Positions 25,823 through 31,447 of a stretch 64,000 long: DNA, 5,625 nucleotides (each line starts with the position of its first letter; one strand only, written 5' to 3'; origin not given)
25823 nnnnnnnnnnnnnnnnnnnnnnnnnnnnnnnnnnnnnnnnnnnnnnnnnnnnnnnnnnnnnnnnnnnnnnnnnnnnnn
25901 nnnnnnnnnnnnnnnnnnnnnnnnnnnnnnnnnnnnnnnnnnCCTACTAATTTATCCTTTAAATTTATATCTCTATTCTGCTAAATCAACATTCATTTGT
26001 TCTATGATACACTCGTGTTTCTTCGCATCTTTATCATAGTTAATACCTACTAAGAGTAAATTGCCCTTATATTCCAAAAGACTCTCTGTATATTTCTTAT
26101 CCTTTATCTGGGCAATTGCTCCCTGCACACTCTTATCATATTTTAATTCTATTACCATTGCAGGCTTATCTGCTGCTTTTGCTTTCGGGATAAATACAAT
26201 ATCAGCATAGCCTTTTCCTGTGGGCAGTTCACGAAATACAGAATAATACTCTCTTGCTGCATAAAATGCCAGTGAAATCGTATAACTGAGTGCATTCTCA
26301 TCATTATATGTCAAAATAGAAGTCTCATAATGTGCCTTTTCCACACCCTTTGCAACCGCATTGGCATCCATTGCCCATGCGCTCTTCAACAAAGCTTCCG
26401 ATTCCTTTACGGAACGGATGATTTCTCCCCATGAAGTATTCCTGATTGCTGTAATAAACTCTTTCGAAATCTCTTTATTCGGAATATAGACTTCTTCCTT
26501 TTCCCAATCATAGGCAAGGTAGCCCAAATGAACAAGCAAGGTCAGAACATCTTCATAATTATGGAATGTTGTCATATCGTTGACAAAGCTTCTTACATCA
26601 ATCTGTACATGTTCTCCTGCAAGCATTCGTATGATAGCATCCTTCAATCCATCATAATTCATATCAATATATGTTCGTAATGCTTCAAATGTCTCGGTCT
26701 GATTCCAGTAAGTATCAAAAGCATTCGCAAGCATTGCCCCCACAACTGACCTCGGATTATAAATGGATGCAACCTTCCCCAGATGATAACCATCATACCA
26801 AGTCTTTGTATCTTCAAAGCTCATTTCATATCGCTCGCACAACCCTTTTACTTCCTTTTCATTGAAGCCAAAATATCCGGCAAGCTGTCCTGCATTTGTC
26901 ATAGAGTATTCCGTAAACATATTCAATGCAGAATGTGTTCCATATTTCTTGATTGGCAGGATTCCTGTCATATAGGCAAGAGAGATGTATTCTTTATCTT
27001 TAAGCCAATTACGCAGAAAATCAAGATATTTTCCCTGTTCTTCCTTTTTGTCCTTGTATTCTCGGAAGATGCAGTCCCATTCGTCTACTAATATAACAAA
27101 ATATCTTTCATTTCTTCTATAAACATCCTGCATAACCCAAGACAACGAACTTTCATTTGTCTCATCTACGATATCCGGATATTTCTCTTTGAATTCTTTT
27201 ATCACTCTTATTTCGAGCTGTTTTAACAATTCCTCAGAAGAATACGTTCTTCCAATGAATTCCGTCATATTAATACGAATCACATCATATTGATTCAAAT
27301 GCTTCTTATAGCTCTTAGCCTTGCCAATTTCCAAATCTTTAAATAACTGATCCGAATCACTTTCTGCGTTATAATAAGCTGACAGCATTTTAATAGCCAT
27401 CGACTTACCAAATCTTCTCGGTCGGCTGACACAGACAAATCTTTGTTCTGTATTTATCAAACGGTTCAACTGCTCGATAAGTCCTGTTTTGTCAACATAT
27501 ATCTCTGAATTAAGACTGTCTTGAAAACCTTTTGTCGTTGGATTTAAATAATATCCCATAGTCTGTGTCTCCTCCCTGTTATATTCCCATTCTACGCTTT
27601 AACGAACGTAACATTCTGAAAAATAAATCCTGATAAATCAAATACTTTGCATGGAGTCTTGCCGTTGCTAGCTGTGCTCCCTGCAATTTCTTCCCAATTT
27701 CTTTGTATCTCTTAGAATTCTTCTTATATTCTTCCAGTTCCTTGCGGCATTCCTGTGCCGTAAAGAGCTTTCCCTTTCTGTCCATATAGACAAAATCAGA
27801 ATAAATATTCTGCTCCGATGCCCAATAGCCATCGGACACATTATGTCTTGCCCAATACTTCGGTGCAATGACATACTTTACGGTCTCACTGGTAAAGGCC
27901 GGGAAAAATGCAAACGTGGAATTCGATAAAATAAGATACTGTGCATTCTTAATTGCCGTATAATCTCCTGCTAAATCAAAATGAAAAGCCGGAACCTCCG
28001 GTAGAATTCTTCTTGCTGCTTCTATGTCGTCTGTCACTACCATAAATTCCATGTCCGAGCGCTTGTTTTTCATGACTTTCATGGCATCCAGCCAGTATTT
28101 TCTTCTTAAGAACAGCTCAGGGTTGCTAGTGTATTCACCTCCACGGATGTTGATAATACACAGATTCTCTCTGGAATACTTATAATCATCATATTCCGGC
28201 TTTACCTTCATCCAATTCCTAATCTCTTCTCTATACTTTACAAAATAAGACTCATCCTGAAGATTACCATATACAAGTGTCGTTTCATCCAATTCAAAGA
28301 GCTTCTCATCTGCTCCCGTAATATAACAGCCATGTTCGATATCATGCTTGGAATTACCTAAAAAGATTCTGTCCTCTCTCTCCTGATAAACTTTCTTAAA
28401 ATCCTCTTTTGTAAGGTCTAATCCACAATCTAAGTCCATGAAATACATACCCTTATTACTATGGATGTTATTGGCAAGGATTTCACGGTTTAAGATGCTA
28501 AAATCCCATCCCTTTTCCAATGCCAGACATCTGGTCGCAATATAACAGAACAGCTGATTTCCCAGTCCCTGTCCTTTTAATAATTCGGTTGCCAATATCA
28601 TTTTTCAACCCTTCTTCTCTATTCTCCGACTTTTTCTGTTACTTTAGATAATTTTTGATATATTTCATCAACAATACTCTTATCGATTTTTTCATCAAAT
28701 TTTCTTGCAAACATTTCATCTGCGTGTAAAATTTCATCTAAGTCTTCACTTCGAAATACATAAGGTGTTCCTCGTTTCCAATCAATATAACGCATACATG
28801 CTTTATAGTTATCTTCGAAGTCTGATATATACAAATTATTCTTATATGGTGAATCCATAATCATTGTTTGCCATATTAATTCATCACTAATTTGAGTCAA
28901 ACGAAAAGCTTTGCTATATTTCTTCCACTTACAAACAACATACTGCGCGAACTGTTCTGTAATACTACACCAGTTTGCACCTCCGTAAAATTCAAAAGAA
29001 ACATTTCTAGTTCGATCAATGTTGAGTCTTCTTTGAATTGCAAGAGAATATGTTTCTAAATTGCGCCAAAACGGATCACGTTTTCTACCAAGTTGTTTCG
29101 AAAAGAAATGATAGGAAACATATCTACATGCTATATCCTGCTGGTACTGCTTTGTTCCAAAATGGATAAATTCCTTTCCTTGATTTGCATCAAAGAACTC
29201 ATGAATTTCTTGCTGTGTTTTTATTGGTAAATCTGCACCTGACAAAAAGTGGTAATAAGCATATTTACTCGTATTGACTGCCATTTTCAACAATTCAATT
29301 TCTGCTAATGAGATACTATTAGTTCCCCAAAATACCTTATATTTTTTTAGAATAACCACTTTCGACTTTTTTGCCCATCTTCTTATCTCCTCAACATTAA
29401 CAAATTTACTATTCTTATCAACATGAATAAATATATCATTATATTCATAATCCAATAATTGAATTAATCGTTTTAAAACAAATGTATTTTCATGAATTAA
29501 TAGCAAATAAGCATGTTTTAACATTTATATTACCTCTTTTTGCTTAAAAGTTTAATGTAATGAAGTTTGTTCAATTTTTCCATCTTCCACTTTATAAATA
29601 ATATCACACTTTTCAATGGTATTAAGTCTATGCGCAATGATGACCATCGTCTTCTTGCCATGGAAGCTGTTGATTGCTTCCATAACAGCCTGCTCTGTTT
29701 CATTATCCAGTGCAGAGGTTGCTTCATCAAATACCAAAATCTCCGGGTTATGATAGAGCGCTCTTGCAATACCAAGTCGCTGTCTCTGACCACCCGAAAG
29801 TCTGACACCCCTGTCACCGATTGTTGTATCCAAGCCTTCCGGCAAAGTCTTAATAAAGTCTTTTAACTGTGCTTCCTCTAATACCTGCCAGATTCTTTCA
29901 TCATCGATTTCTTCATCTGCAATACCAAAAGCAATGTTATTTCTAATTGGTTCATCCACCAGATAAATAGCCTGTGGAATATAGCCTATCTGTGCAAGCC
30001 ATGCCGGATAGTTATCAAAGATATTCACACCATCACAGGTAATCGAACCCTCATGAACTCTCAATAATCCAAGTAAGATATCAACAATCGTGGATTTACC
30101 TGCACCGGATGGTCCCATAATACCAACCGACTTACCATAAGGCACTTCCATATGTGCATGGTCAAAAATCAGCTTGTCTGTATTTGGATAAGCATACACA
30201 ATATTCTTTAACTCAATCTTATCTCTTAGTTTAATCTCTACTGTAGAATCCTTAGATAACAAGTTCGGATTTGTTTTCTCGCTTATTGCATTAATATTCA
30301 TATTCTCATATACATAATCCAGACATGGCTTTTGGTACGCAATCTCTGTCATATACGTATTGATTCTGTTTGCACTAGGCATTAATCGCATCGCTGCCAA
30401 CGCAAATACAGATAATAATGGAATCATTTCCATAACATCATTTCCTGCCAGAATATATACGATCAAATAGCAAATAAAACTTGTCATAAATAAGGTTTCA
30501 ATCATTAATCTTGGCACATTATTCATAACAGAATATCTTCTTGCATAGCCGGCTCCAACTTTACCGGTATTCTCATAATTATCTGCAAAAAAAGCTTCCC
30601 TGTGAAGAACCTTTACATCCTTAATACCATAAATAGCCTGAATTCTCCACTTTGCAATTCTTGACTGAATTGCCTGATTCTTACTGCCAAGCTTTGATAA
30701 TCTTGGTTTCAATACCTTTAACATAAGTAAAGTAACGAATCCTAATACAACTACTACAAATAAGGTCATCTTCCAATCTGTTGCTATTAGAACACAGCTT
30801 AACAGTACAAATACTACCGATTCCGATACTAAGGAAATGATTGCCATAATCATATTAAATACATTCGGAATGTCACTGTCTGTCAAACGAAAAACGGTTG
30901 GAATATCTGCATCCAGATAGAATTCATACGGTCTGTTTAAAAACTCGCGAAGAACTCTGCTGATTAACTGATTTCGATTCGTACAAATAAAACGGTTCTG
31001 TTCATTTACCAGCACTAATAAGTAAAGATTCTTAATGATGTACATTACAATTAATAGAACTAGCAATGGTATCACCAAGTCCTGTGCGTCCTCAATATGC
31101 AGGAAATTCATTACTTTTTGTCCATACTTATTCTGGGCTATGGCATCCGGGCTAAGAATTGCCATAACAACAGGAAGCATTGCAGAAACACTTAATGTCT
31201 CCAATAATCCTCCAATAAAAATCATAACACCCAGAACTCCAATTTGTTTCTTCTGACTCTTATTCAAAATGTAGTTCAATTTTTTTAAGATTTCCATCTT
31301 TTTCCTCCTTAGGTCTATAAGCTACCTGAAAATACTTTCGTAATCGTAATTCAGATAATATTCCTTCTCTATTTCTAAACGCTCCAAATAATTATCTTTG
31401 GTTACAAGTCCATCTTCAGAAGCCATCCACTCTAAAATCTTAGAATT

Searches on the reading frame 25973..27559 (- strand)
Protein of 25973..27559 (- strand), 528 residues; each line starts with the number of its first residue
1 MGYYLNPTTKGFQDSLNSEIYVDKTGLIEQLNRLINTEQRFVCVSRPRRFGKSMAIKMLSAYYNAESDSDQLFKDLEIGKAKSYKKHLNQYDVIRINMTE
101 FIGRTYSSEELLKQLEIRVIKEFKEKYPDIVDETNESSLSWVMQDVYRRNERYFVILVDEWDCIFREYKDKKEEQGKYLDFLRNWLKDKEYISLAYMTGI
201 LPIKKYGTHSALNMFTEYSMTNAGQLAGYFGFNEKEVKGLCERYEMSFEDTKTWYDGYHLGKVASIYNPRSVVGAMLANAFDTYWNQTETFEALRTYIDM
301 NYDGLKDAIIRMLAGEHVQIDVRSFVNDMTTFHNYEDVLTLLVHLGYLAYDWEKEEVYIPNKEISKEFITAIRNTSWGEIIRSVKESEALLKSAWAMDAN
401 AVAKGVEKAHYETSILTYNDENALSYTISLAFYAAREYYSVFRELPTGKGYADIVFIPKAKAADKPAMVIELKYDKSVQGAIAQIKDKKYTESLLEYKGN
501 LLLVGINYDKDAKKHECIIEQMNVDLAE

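Call 6: search_protein_families(library=pfam, proteins=[window:25973-27559:-], max_evalue=0.00001)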
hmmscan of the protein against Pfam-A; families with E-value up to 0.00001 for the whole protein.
window:25973-27559:- (528 aa): 2 families
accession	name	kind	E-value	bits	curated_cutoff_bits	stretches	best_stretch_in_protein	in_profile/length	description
PF09820.16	AAA-ATPase_like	-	4.5e-31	108.7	26.1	1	19-206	15-198/201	Predicted AAA-ATPase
PF08011.17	PDDEXK_9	-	3.1e-10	40.4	25.5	1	428-512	8-99/105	PD-(D/E)XK nuclease superfamily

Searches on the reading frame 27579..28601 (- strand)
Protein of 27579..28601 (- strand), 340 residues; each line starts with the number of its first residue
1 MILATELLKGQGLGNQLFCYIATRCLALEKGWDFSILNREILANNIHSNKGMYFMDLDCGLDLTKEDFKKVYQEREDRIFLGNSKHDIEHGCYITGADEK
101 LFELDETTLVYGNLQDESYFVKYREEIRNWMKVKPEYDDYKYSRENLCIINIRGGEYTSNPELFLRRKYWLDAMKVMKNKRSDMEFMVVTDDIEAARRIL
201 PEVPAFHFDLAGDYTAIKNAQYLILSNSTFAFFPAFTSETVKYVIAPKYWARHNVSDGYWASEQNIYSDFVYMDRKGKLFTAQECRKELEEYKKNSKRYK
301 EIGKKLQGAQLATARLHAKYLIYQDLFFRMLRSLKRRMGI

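Call 6: search_protein_families(library=pfam, proteins=[window:27579-28601:-], max_evalue=0.00001)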
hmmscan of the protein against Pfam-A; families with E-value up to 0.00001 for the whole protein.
window:27579-28601:- (340 aa): 1 family
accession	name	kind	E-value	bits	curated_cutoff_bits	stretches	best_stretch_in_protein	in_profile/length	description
PF01531.22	Glyco_transf_11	-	1.3e-06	28.4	23.9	1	95-254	109-282/298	Glycosyl transferase family 11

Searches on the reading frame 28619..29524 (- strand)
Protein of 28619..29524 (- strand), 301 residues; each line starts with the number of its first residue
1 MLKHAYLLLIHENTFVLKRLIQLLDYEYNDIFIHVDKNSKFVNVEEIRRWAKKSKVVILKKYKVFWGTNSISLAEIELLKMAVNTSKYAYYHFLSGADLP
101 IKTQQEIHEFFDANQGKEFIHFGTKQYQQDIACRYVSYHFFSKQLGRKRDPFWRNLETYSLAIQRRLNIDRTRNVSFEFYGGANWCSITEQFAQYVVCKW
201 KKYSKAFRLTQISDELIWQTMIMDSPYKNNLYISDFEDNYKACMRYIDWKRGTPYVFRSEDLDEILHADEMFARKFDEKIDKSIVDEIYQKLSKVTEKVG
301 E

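Call 6: search_protein_families(library=pfam, proteins=[window:28619-29524:-], max_evalue=0.00001)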
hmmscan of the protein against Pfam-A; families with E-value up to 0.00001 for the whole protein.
window:28619-29524:- (301 aa): 1 family
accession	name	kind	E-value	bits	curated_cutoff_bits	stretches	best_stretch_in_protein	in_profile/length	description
PF02485.27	Branch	-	1.9e-19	70.6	23.4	1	5-253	2-232/250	Core-2/I-Branching enzyme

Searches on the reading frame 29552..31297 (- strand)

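Call 6: search_protein_families(library=pfam, proteins=[window:29552-31297:-], max_evalue=0.00001)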
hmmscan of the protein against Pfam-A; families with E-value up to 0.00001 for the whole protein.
window:29552-31297:- (581 aa): 3 families
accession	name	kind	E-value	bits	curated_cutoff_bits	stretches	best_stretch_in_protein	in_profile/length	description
PF00005.33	ABC_tran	-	1.5e-28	100.5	25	1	379-528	2-137/137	ABC transporter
PF00664.28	ABC_membrane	-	4.7e-10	40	28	1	39-285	16-247/274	ABC transporter transmembrane region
PF02463.25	SMC_N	-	2e-08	34.4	40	0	459-571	113-212/220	RecF/RecN/SMC N terminal domain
